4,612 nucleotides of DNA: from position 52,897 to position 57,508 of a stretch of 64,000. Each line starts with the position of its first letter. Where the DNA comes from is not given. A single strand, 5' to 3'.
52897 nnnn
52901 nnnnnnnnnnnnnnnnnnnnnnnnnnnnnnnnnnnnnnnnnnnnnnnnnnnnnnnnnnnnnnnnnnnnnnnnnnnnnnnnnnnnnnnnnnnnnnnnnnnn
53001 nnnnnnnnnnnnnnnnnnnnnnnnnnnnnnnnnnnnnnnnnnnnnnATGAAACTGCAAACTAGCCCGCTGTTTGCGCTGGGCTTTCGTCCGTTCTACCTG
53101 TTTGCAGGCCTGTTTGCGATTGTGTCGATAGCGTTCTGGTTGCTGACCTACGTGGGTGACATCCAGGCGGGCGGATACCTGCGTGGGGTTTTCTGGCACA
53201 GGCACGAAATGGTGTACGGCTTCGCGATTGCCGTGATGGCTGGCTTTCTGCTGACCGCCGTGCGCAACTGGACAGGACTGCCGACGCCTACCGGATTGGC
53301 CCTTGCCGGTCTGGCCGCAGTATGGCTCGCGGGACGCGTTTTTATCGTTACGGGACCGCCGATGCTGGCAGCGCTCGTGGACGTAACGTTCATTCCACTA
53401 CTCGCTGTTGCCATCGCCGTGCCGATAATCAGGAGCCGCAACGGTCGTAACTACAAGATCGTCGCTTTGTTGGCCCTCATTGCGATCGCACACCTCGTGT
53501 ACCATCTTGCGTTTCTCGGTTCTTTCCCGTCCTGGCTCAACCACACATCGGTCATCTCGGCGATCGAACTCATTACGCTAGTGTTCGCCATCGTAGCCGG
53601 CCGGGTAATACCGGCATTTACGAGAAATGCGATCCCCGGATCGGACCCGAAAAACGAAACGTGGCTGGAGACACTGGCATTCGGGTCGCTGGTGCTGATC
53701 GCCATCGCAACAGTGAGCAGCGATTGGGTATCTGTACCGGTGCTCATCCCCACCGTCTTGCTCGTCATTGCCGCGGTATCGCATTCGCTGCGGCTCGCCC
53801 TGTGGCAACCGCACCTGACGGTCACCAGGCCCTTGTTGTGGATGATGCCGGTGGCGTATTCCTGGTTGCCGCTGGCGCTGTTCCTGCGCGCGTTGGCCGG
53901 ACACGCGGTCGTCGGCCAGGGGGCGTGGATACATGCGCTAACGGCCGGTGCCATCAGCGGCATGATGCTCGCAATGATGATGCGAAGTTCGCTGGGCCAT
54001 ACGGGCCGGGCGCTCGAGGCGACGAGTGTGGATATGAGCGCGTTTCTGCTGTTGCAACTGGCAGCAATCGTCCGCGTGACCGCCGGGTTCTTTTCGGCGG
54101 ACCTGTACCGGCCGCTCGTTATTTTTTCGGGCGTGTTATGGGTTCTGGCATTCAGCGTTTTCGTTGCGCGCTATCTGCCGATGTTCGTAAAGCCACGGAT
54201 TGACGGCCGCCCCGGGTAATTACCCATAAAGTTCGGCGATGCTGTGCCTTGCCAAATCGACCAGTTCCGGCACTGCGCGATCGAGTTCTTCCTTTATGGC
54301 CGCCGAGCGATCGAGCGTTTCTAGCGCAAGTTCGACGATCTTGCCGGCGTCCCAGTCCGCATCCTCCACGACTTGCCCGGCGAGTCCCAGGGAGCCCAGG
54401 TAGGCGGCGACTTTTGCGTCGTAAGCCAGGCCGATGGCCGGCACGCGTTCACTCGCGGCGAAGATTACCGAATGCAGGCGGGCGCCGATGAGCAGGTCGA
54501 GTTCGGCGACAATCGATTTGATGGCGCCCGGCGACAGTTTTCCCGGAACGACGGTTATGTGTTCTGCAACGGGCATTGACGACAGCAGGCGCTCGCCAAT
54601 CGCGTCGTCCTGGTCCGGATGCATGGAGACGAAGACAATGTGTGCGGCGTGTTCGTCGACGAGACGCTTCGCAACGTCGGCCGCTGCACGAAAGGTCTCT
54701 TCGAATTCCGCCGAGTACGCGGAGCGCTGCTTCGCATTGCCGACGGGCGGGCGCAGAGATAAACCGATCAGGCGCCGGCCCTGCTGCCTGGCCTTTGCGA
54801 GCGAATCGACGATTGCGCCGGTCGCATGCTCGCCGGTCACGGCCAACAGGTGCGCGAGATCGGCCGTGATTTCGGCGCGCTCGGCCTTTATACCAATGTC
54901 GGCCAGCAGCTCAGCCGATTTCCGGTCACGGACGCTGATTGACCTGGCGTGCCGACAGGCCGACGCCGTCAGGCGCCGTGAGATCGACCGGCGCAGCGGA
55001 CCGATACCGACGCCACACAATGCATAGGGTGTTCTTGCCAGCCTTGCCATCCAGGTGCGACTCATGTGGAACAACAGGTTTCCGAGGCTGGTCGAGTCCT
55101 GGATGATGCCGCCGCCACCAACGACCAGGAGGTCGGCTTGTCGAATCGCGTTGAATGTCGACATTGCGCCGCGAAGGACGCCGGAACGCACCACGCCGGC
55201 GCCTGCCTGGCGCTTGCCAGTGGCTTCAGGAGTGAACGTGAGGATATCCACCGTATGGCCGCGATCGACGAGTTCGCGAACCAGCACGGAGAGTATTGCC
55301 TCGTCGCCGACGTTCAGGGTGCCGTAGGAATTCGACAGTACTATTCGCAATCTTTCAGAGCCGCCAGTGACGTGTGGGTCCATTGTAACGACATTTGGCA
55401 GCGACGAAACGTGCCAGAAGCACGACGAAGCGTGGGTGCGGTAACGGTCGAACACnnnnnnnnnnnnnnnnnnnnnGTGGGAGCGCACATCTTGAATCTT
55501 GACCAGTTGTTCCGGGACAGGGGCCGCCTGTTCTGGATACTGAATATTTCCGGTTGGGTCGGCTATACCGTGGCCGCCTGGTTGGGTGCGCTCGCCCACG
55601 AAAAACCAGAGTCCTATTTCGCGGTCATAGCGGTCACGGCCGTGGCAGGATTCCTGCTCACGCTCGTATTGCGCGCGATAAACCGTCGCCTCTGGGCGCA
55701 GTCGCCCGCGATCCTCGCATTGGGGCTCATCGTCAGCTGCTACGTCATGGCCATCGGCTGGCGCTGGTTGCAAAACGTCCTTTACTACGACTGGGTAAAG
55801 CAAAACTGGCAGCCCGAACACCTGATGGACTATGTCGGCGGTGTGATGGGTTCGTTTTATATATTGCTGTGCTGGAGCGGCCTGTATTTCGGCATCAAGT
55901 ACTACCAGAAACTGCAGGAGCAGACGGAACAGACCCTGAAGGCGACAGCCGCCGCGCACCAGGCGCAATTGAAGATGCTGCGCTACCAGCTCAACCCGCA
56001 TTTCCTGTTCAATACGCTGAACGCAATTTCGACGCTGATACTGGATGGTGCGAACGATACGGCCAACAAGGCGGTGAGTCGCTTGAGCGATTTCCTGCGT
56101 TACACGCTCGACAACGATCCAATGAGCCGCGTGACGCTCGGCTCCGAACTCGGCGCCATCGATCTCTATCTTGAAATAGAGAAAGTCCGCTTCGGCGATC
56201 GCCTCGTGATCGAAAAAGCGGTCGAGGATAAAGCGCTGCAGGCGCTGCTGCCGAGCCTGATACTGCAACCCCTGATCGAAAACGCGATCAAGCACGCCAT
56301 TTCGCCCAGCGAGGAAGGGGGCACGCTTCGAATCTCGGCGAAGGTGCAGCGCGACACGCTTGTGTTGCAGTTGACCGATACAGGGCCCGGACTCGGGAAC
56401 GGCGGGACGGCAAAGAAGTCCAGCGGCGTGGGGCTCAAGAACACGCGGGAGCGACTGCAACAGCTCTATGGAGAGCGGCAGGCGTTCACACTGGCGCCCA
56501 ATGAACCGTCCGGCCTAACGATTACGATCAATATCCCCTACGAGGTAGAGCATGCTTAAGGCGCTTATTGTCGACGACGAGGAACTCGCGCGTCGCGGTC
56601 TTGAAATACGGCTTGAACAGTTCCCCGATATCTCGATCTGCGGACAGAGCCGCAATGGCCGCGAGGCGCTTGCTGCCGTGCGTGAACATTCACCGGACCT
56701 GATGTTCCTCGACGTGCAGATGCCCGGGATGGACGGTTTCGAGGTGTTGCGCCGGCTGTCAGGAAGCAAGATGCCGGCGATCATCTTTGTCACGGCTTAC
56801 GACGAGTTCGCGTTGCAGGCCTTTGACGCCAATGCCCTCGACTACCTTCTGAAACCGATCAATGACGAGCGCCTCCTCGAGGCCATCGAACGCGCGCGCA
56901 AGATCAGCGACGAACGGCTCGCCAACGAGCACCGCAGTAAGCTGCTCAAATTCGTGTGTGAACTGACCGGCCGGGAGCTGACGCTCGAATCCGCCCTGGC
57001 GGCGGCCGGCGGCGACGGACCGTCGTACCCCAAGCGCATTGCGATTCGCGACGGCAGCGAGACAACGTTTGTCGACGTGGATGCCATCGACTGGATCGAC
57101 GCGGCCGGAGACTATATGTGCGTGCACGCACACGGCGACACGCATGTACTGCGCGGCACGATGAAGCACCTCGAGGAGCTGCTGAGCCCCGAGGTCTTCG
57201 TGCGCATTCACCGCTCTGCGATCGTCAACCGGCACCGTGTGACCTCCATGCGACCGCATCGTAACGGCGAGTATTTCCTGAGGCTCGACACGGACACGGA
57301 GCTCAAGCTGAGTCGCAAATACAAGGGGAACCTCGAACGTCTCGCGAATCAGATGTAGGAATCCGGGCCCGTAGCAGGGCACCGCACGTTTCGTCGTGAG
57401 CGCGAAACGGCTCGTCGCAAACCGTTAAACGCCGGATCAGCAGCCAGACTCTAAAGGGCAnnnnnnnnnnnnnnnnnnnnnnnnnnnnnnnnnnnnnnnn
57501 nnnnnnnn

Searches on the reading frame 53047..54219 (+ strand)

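Call 31: search_protein_families(library=pfam, proteins=[window:53047-54219:+], max_evalue=0.001)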
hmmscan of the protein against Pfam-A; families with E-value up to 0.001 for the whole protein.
window:53047-54219:+ (390 aa): 1 family
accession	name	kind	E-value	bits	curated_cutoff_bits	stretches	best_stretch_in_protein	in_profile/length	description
PF05940.17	NnrS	-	2.4e-102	343.5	28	1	7-384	1-371/371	NnrS protein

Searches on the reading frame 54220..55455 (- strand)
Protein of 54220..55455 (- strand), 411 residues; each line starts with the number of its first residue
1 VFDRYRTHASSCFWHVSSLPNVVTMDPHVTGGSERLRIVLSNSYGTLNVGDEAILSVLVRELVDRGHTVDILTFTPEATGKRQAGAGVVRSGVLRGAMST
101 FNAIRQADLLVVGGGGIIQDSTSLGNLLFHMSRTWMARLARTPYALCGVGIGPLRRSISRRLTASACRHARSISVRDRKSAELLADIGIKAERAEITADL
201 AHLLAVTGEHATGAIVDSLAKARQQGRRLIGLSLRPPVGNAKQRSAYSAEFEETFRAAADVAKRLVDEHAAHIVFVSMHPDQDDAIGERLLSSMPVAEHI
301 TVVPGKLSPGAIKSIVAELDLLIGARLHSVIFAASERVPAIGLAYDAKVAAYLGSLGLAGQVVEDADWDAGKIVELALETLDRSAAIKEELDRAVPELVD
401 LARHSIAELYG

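Call 31: search_protein_families(library=pfam, proteins=[window:54220-55455:-], max_evalue=0.001)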
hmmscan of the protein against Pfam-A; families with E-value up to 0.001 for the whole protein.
window:54220-55455:- (411 aa): 2 families
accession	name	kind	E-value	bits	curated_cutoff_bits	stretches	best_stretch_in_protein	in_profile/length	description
PF04230.19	PS_pyruv_trans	-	2.2e-38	133.2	25.3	1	48-346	1-279/280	Polysaccharide pyruvyl transferase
PF13579.12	Glyco_trans_4_4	-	0.00051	20.8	29.7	1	56-195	8-153/158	Glycosyl transferase 4-like domain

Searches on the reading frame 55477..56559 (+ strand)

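Call 31: search_protein_families(library=pfam, proteins=[window:55477-56559:+], max_evalue=0.001)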
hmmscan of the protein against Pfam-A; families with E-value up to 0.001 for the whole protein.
window:55477-56559:+ (360 aa): 2 families
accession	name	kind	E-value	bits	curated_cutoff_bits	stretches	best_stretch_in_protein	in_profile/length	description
PF06580.19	His_kinase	-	2.6e-26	92.1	25.2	1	163-243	1-81/81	Histidine kinase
PF02518.31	HATPase_c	-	1.4e-08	35.6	26.4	1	261-355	8-109/111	Histidine kinase-, DNA gyrase B-, and HSP90-like ATPase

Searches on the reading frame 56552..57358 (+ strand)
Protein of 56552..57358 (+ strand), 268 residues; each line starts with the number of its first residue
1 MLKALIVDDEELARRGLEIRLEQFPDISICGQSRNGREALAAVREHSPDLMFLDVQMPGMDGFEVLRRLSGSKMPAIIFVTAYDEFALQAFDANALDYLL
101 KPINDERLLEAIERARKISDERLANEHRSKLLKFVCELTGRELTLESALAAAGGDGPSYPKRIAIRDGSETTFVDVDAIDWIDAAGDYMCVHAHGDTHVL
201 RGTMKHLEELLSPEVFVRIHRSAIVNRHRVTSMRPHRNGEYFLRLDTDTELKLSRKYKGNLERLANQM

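Call 50: search_protein_families(library=pfam, proteins=[window:56552-57358:+], max_evalue=0.001)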
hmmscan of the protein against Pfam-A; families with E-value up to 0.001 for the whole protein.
window:56552-57358:+ (268 aa): 2 families
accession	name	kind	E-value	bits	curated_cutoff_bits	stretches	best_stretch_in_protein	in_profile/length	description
PF00072.30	Response_reg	-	2.6e-26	92.4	30.2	1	5-113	2-111/111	Response regulator receiver domain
PF04397.21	LytTR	-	8.7e-21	74.4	22.6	1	170-263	2-95/98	LytTr DNA-binding domain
